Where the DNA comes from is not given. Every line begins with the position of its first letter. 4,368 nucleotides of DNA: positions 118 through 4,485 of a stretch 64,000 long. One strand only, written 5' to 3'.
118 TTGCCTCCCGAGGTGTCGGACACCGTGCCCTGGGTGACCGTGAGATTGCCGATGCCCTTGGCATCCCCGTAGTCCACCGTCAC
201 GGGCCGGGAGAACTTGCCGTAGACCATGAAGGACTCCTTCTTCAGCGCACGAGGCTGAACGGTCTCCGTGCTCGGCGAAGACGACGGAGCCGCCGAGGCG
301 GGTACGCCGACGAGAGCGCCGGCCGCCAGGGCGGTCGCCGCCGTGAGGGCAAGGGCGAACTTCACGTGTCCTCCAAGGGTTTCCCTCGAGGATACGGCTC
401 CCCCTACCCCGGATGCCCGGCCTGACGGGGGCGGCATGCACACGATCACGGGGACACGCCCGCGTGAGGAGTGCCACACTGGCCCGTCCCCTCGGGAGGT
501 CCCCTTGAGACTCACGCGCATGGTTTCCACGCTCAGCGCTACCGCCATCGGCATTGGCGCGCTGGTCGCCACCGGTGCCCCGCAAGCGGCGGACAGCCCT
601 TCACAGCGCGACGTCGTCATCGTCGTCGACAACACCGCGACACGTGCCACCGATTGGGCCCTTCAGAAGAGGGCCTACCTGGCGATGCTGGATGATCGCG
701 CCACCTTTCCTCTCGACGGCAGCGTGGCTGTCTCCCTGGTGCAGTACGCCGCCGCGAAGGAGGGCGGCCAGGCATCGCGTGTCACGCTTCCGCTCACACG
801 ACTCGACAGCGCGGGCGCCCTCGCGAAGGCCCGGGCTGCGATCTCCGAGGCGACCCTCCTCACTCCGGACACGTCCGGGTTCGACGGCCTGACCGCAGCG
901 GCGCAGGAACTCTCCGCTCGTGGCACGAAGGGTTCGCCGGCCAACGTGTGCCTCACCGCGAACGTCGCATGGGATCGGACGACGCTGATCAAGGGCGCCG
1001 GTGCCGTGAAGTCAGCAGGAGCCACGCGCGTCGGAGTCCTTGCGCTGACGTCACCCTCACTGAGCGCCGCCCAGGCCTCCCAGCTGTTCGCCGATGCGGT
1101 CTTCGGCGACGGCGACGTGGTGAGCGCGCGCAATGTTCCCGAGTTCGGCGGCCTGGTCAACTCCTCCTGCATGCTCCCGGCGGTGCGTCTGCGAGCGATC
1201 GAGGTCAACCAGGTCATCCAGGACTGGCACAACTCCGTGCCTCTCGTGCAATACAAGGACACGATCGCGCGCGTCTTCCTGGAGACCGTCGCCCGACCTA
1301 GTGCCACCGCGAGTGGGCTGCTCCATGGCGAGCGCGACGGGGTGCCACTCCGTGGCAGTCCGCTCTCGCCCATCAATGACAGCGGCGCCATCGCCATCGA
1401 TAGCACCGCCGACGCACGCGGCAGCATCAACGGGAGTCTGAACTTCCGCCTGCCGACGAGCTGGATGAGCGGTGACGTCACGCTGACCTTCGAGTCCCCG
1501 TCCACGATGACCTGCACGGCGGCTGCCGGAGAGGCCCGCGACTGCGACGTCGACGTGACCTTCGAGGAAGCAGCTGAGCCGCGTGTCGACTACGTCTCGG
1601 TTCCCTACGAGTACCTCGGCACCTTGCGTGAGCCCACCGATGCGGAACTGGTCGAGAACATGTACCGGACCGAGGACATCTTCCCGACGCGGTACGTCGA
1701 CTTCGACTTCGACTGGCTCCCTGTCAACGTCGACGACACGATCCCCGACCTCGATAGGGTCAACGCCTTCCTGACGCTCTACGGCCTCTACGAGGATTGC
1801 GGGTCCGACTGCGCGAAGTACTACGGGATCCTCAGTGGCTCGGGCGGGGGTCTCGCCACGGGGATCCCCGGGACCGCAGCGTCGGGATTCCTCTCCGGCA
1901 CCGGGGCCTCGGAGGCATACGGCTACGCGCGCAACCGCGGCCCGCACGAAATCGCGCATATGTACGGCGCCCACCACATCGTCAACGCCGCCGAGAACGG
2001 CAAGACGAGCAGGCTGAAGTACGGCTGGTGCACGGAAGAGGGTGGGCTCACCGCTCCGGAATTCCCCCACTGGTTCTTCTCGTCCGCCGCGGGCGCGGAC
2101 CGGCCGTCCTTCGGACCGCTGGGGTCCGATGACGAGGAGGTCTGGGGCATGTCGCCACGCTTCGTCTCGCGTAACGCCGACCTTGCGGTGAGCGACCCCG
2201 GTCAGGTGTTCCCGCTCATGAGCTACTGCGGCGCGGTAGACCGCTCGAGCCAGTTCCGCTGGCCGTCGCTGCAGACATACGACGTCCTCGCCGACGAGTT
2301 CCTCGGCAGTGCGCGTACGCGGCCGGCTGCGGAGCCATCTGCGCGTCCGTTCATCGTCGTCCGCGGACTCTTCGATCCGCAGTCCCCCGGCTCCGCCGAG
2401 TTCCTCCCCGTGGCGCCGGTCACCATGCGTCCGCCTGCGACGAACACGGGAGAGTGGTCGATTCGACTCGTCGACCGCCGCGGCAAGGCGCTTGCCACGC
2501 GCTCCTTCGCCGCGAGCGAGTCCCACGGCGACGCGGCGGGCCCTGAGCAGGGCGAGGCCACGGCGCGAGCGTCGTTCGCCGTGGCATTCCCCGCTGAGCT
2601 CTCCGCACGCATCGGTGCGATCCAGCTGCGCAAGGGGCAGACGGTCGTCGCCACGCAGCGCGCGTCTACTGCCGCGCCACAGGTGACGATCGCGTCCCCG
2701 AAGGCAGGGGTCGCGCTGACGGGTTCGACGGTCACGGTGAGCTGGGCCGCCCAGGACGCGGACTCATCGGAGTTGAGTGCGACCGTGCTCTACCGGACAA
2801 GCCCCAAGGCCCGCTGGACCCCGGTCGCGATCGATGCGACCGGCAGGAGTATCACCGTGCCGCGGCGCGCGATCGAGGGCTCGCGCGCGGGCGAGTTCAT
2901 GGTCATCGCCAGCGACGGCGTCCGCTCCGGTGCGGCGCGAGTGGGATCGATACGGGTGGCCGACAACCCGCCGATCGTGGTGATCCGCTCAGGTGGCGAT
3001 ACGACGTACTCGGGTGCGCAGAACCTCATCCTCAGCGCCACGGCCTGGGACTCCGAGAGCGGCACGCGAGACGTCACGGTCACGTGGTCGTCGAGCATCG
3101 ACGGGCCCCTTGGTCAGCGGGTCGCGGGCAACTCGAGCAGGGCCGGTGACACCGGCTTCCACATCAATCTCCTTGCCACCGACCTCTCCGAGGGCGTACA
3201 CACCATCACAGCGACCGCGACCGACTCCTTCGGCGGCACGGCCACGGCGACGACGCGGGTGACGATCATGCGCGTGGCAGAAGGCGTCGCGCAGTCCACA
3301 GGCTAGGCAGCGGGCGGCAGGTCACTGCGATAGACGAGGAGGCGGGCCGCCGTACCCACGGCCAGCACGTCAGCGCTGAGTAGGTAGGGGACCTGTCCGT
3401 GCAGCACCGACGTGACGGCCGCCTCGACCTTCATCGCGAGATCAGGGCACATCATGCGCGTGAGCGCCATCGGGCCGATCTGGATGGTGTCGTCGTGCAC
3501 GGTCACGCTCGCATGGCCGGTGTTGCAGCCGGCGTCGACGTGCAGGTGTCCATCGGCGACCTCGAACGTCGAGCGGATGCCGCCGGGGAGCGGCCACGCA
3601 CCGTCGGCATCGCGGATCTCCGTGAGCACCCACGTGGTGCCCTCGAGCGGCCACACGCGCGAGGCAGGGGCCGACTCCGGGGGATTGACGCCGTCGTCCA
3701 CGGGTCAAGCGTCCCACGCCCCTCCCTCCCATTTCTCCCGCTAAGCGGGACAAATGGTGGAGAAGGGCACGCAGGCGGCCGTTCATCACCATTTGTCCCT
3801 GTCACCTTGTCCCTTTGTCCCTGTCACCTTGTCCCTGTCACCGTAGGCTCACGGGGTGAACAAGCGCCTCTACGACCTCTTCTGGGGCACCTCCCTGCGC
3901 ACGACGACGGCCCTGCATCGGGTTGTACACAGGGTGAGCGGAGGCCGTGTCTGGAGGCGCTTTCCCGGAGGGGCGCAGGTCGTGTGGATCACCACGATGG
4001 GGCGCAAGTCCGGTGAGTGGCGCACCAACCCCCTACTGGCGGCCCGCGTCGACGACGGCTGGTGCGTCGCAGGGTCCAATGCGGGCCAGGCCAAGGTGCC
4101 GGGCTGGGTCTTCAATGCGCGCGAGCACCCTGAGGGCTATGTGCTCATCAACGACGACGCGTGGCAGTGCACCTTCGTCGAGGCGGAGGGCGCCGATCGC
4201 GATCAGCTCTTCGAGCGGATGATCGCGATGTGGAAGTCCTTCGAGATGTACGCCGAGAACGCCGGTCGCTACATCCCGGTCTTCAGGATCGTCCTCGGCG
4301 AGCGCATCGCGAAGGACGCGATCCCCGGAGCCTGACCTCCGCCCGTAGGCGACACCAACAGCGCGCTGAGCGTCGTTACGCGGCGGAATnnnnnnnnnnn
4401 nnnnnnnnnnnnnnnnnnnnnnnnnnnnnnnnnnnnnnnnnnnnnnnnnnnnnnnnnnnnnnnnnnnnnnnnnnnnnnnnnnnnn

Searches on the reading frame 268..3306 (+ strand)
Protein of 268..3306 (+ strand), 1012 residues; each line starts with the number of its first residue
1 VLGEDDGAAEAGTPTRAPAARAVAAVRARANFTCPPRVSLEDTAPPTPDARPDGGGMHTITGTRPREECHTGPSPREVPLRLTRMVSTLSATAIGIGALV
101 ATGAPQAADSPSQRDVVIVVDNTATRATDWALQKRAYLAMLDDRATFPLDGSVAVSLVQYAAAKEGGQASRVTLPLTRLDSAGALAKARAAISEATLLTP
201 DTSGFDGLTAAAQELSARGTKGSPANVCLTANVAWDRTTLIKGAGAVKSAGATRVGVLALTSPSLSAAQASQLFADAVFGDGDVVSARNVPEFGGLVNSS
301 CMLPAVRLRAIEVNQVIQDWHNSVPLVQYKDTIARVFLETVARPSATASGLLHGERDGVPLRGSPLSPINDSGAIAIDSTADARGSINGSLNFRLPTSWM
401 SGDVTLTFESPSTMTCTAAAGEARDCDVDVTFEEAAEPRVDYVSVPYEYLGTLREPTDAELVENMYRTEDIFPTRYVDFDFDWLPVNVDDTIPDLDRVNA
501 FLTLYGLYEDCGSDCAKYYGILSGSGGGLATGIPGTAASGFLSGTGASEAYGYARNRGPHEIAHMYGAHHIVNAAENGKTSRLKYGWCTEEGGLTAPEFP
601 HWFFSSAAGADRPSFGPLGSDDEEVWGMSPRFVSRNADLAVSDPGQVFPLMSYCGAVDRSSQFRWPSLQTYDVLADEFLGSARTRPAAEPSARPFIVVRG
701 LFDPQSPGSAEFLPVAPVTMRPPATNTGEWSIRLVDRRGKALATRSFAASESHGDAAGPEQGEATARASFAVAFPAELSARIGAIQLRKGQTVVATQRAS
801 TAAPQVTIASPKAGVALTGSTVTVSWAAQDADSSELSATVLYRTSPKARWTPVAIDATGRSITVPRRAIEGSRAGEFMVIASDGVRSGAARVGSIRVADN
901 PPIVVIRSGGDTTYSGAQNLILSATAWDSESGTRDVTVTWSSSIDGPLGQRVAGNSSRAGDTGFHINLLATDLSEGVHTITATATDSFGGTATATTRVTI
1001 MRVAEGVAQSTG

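Call 21: search_protein_families(library=pfam, proteins=[window:268-3306:+], max_evalue=0.001)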
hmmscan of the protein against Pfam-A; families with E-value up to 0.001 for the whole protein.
window:268-3306:+ (1012 aa): 1 family
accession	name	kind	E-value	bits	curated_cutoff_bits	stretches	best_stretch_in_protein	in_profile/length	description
PF17957.7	Big_7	-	2.3e-05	25.4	24.1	0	804-833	1-30/70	Bacterial Ig domain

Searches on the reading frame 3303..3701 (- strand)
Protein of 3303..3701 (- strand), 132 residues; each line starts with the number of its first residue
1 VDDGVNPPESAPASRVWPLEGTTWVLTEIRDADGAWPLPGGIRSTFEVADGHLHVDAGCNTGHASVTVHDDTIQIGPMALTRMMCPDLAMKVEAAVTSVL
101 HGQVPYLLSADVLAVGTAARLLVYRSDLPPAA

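Call 21: search_protein_families(library=pfam, proteins=[window:3303-3701:-], max_evalue=0.001)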
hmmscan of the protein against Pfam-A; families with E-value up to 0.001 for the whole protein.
window:3303-3701:- (132 aa): 1 family
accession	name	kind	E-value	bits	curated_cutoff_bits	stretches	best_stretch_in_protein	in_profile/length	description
PF03724.22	META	-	1.8e-17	63.8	24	1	18-120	3-102/109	META domain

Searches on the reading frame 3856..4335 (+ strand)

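Call 21: search_protein_families(library=pfam, proteins=[window:3856-4335:+], max_evalue=0.001)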
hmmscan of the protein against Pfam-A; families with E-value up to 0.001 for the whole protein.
window:3856-4335:+ (159 aa): 1 family
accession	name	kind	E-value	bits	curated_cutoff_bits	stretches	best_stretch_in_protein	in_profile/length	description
PF04075.20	F420H2_quin_red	-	2.7e-23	83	22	1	24-143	8-126/130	F420H(2)-dependent quinone reductase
